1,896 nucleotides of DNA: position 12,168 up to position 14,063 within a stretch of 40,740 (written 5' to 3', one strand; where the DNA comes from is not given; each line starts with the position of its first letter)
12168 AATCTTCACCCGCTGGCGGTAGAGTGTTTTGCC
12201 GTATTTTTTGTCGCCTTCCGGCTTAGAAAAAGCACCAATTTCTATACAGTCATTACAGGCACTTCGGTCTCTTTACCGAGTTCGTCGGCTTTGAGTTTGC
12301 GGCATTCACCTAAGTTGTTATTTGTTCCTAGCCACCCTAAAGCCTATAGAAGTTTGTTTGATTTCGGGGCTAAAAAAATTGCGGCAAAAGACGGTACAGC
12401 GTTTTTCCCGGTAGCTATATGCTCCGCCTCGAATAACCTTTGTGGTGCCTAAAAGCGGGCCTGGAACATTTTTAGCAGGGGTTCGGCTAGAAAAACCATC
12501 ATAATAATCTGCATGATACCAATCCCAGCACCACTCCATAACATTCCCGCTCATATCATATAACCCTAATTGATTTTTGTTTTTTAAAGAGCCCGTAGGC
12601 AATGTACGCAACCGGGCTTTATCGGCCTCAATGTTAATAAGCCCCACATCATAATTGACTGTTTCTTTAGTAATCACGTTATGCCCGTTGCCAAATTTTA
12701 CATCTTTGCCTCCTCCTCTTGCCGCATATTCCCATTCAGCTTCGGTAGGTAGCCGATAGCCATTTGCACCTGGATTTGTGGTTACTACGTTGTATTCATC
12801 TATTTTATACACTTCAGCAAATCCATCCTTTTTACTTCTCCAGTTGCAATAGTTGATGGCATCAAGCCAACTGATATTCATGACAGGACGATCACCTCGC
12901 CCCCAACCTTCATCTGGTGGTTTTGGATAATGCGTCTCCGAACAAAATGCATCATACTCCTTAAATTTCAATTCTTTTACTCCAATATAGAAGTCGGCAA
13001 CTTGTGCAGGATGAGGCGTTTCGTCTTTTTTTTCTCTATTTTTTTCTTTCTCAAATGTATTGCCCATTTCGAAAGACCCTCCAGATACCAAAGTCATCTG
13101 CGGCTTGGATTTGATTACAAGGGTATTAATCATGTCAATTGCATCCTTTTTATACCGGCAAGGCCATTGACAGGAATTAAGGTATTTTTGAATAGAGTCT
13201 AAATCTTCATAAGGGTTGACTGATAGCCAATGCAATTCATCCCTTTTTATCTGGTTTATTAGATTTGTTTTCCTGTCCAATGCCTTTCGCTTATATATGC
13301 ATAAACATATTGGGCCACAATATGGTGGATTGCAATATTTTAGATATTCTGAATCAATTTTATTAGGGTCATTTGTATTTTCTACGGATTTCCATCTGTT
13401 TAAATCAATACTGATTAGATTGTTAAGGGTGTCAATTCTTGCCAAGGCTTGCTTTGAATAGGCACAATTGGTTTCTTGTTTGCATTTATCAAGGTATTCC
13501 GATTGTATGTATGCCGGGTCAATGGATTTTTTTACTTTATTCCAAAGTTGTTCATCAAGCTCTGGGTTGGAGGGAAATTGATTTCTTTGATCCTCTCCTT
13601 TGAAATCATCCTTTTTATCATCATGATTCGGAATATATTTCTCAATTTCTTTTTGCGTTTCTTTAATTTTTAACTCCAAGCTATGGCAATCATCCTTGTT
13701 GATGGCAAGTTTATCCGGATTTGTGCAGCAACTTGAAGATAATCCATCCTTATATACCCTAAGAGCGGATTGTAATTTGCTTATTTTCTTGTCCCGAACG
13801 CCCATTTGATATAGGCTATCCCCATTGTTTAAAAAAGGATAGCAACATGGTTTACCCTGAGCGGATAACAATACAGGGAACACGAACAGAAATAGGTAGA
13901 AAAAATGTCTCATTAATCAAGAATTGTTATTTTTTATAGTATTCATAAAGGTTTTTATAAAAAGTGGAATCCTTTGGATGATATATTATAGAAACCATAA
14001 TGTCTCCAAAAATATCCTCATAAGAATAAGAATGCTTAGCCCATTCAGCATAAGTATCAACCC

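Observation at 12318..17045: Candidate novel envelope-spanning TIR system: membrane TIR-like protein, secreted FGE-sulfatase-fold protein and secreted coiled-coil protein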

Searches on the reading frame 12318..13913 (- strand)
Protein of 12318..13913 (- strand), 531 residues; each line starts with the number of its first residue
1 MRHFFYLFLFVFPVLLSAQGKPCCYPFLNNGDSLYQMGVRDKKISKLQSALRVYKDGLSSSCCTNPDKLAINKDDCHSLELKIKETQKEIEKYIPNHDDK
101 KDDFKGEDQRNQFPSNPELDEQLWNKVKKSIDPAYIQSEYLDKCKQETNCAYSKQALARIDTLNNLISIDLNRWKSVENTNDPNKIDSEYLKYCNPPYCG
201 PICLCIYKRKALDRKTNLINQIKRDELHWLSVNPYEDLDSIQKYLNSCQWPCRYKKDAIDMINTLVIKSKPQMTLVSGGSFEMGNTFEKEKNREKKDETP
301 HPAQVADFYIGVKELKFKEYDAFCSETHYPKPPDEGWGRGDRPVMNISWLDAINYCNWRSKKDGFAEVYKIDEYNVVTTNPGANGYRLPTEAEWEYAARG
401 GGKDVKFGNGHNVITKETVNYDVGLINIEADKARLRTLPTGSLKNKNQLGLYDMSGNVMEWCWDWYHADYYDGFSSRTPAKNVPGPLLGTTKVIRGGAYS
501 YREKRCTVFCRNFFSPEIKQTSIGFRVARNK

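Call 4: search_protein_families(library=pfam, proteins=[window:12318-13913:-], max_evalue=1)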
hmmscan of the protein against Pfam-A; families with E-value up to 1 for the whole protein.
window:12318-13913:- (531 aa): 1 family
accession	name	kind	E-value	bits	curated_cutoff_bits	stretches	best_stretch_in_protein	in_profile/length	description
PF03781.23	FGE-sulfatase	-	8.8e-49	166.9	23.3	1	270-529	2-255/255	Sulfatase-modifying factor enzyme 1-like domain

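Call 5: search_protein_families(library=padloc, proteins=[window:12318-13913:-], max_evalue=1)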
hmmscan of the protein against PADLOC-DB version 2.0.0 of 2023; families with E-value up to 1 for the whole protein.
window:12318-13913:- (531 aa): 0 families

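Call 6: search_protein_families(library=ncbifam, proteins=[window:12318-13913:-], max_evalue=1)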
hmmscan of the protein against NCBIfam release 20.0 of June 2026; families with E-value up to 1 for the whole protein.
window:12318-13913:- (531 aa): 10 families
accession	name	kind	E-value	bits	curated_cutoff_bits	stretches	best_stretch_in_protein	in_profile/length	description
TIGR03525.2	GldK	equivalog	1.3e-31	110.4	350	2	341-529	219-405/408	T9SS ring complex lipoprotein PorK/GldK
NF041186.1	SenA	equivalog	1.2e-19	70.9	420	1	341-528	270-381/382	selenoneine synthase SenA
TIGR02171.1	Fb_sc_TIGR02171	subfamily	2.1e-18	65.7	544.35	1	305-528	70-280/912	TIGR02171 family lipoprotein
TIGR03440.2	egtB_TIGR03440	equivalog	6.2e-18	65.1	360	1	385-528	292-413/413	ergothioneine biosynthesis protein EgtB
NF051459.1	pyoverdine_PvdO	equivalog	5.5e-15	55.2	500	1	268-530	31-279/280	dihydropyoverdine dehydrogenase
TIGR03524.1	GldJ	equivalog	4.9e-12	45.3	458.2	3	445-467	344-366/559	gliding motility lipoprotein GldJ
TIGR03530.1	GldJ_short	equivalog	9.7e-10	37.9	382.9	2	343-399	161-223/396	gliding motility lipoprotein GldJ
TIGR04344.1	ovoA_Nterm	equivalog_domain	8.2e-08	31.5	400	1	346-527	299-443/444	5-histidylcysteine sulfoxide synthase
TIGR04373.1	egtB_X_signatur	signature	6.3e-06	26.2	71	1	486-528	7-49/50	EgtB-related enzyme signature domain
NF006148.0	PRK08295.1-5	equivalog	0.061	12.6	208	1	52-92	130-170/218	RNA polymerase sporulation sigma factor SigH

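Call 15: search_solved_structures(query=window:12318-13913:-, max_evalue=0.001, show_alignments=2)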
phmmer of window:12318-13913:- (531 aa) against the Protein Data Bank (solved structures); distinct sequences matched with E-value up to 0.001: 23.
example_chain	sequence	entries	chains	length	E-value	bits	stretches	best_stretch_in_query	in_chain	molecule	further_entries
2y3c_A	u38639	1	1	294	5.7e-27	98.1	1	383-528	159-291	TREPONEMA DENTICOLA VARIABLE PROTEIN 1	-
6muj_A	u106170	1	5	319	5.4e-18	68.5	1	385-529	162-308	Formylglycine-generating enzyme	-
2q17_A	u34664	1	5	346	7.7e-18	68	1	385-529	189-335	formylglycine generating enzyme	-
6s07_A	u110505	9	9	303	8.1e-18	67.9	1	385-529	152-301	Formylglycine-generating enzyme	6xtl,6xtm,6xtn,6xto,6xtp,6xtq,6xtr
5nxl_A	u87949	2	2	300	1.1e-17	67.4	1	385-529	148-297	Non-specific serine/threonine protein kinase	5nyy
5aoh_A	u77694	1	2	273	3.7e-16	62.4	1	339-466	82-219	Spore coat protein CotH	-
8aru_A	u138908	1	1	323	2.3e-13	53.2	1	385-529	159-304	Formylglycine-generating enzyme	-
2aft_X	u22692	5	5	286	2.9e-13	52.9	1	385-529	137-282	Sulfatase modifying factor 1 | Sulfatase-modifying factor 1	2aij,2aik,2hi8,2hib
31dc_A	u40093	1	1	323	3.7e-13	52.5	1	385-529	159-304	Formylglycine-generating enzyme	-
2aii_X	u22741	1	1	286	3.9e-13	52.4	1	385-529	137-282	Sulfatase modifying factor 1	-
1y1e_X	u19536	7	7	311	4.3e-13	52.3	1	385-529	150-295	C-alpha-formyglycine-generating enzyme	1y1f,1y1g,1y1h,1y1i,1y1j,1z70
5ssy_A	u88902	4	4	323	5.2e-13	52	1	385-529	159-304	Formylglycine-generating enzyme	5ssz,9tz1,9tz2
2afy_X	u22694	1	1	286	7.2e-13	51.6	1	385-529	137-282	Sulfatase modifying factor 1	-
5ssx_A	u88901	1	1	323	9e-13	51.2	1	385-529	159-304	Formylglycine-generating enzyme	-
9myj_B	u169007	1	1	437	1e-12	51.1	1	338-529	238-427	Lipoprotein, putative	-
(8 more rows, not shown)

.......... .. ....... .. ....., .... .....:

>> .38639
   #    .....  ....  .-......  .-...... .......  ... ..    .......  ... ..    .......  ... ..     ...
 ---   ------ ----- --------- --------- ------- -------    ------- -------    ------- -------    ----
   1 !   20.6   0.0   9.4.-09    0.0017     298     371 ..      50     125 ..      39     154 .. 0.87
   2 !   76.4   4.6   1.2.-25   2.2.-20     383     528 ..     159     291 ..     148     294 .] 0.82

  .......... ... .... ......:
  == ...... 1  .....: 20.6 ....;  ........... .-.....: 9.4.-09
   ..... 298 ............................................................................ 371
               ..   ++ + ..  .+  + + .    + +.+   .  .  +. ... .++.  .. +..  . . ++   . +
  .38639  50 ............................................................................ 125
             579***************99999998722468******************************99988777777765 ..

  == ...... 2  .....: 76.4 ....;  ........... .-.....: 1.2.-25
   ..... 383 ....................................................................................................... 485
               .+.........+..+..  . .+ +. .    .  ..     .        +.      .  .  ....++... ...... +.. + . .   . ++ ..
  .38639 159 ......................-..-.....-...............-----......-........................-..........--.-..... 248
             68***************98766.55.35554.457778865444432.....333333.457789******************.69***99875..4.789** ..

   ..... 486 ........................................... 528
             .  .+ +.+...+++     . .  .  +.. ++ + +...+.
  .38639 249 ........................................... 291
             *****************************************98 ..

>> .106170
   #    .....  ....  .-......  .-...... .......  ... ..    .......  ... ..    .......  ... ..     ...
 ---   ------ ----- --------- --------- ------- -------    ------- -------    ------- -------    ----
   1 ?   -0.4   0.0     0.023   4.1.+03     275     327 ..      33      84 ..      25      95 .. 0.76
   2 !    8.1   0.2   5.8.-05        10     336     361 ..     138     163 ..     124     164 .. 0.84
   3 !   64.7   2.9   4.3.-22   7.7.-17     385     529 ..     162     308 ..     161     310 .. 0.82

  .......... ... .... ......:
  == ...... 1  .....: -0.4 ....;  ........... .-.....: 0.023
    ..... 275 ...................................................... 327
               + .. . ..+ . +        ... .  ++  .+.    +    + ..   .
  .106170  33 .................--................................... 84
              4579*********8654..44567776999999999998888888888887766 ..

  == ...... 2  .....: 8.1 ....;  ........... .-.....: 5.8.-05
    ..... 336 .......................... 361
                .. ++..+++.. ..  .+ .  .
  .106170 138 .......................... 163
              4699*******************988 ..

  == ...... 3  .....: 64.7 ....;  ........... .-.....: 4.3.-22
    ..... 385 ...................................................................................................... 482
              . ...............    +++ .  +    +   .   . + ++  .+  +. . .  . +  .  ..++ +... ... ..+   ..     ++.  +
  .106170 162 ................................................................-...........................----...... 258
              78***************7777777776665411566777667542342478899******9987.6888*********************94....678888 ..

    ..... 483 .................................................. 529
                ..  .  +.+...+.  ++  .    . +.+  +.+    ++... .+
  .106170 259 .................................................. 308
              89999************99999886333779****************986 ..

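Call 17: find_homologous_proteins(query=window:12318-13913:-)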
Query window:12318-13913:- (531 aa): 7950 proteins with E <= 0.001 among 8000 candidates; the best 120 are listed.
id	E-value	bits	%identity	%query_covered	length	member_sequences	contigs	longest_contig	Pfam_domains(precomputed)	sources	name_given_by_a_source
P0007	0.0e+0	1108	88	100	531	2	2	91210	PF03781.23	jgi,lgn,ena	-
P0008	1.0e-193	663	56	100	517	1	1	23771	PF03781.23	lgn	-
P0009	1.6e-182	627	55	100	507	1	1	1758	PF03781.23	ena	-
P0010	1.8e-103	366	39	52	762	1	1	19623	PF02412.24,PF03781.23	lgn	-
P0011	1.0e-102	363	40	52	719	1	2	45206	PF03781.23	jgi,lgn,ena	-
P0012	3.2e-101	358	42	50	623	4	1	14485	PF03781.23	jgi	jgi:formylglycine-generating enzyme required for sulfatase activity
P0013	1.3e-100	356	36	49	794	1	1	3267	PF03781.23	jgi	jgi:formylglycine-generating enzyme required for sulfatase activity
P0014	3.0e-100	355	41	52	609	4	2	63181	PF03781.23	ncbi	-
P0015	2.1e-97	346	38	52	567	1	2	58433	PF03781.23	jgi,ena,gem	-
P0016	3.0e-95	338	40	53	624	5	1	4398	PF03781.23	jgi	-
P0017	1.8e-91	326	38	49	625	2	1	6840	PF08308.18,PF03781.23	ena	-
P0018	3.7e-91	325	39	48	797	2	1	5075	PF00656.28,PF03781.23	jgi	jgi:formylglycine-generating enzyme required for sulfatase activity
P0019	6.7e-91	324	41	49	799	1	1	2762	PF03781.23,PF00041.28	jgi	jgi:formylglycine-generating enzyme required for sulfatase activity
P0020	9.4e-91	324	41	58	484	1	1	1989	PF03781.23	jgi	jgi:formylglycine-generating enzyme required for sulfatase activity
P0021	1.3e-90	323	40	50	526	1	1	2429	PF03781.23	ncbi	-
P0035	1.9e-84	303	38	98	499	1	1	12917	PF03781.23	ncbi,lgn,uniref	ncbi:SUMF1/EgtB/PvdO family nonheme iron enzyme [Runella sp.]|uniref:formylglycine-generating enzyme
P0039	4.0e-82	295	35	100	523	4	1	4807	PF03781.23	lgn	-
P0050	4.3e-76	275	36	58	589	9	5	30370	PF03781.23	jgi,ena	-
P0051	3.7e-75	272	36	98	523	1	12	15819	PF03781.23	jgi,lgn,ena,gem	-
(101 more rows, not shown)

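Call 18: find_encoding_contigs(protein=P0035, flank=8000, max_places=3)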
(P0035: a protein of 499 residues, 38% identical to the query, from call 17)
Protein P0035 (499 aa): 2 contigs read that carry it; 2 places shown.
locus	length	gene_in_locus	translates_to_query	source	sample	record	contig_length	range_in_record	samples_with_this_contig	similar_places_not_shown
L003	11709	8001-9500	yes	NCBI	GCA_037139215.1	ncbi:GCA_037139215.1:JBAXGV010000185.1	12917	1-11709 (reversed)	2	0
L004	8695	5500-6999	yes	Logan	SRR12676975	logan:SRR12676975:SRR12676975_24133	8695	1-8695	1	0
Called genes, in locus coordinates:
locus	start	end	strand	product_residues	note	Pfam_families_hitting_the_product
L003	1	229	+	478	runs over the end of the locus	PF00578:AhpC-TSA (faint), PF08534:Redoxin (weak)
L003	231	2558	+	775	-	PF13431:TPR_17 (faint), PF00515:TPR_1 (faint), PF13414:TPR_11 (faint), PF00106:adh_short, PF08659:KR, PF13561:adh_short_C2, PF23441:SDR (weak)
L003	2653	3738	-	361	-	PF13385:Laminin_G_3, PF07953:Toxin_R_bind_N (weak)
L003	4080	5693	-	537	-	-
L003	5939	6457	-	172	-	-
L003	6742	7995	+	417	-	PF13676:TIR_2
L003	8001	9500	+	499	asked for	PF03781:FGE-sulfatase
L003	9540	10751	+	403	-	PF03781:FGE-sulfatase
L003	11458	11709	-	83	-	?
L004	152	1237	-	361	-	PF13385:Laminin_G_3, PF07953:Toxin_R_bind_N (weak)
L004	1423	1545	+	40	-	-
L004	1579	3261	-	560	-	-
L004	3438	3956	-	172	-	-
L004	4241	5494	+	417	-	PF13676:TIR_2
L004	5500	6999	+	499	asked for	PF03781:FGE-sulfatase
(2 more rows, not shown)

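Call 19: find_encoding_contigs(protein=P0051, flank=8000, max_places=4)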
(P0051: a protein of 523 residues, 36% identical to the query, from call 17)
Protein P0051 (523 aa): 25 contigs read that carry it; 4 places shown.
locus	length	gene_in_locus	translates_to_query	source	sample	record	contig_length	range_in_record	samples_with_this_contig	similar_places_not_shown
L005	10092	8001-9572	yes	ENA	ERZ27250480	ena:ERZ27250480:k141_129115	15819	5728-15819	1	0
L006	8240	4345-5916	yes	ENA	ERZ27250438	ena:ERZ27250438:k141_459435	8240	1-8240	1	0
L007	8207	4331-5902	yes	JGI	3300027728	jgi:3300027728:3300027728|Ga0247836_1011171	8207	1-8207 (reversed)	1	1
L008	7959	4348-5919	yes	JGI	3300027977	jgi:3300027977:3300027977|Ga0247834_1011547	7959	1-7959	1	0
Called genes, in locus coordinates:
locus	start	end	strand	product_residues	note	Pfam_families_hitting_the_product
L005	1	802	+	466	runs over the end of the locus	PF14289:DUF4369 (weak), PF17127:DUF5106 (weak), PF00578:AhpC-TSA, PF08534:Redoxin, PF13905:Thioredoxin_8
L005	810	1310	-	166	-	-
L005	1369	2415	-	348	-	PF13692:Glyco_trans_1_4, PF00534:Glycos_transf_1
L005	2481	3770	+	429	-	PF08245:Mur_ligase_M, PF02875:Mur_ligase_C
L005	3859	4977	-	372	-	PF07953:Toxin_R_bind_N (faint), PF13385:Laminin_G_3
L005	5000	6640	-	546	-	-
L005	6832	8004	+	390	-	PF13676:TIR_2 (faint)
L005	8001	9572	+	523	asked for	PF03781:FGE-sulfatase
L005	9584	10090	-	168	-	?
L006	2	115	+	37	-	?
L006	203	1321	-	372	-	PF07953:Toxin_R_bind_N (faint), PF13385:Laminin_G_3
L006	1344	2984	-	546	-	-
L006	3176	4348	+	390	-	PF13676:TIR_2 (faint)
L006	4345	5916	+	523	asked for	PF03781:FGE-sulfatase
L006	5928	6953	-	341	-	PF13899:Thioredoxin_7 (weak)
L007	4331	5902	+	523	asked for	PF03781:FGE-sulfatase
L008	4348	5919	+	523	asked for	PF03781:FGE-sulfatase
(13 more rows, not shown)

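Call 21: find_encoding_contigs(protein=P0039, flank=5000, max_places=3)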
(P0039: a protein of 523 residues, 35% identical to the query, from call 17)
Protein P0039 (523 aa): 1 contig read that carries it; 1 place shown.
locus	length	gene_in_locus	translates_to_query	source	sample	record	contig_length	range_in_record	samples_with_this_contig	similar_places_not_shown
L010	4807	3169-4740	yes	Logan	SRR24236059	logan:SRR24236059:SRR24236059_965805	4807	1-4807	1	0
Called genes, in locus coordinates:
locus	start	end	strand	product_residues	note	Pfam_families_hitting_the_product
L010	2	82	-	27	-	?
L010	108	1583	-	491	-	-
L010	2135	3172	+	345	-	PF13676:TIR_2 (weak)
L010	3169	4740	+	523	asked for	PF03781:FGE-sulfatase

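Call 86: find_encoding_contigs(protein=P0050, flank=6000, max_places=3)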
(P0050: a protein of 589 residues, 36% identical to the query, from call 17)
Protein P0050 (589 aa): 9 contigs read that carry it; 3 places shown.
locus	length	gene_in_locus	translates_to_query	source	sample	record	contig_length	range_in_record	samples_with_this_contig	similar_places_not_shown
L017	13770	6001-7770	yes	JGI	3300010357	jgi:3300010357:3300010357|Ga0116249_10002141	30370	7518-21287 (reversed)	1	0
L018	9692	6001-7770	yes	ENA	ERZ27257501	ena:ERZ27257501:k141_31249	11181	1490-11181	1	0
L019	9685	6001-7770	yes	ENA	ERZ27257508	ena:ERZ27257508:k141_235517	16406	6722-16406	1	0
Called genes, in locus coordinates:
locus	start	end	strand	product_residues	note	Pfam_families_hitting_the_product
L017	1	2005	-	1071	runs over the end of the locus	PF24814:WD40_Prp19, PF25174:Beta-prop_THOC3, PF23381:Beta-prop_IFT122_1st (weak), PF23393:Beta-prop_WDR90_POC16_2nd, PF23414:Beta-prop_EML_2, PF24817:WD40_WDHD1_1st, PF23414:Beta-prop_EML_2, PF00656:Peptidase_C14, +7 more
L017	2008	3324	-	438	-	-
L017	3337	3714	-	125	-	-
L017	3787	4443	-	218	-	-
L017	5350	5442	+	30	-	-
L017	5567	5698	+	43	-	-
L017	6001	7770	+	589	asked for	PF03781:FGE-sulfatase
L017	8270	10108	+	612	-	PF03781:FGE-sulfatase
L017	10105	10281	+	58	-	-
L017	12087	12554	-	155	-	-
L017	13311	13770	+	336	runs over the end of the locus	PF03781:FGE-sulfatase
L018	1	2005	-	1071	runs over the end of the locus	PF24814:WD40_Prp19, PF25174:Beta-prop_THOC3, PF23381:Beta-prop_IFT122_1st (weak), PF23393:Beta-prop_WDR90_POC16_2nd, PF23414:Beta-prop_EML_2, PF24817:WD40_WDHD1_1st, PF23414:Beta-prop_EML_2, PF00656:Peptidase_C14, +7 more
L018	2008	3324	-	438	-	-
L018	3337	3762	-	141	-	-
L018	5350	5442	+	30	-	-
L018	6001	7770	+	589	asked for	PF03781:FGE-sulfatase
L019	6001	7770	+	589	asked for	PF03781:FGE-sulfatase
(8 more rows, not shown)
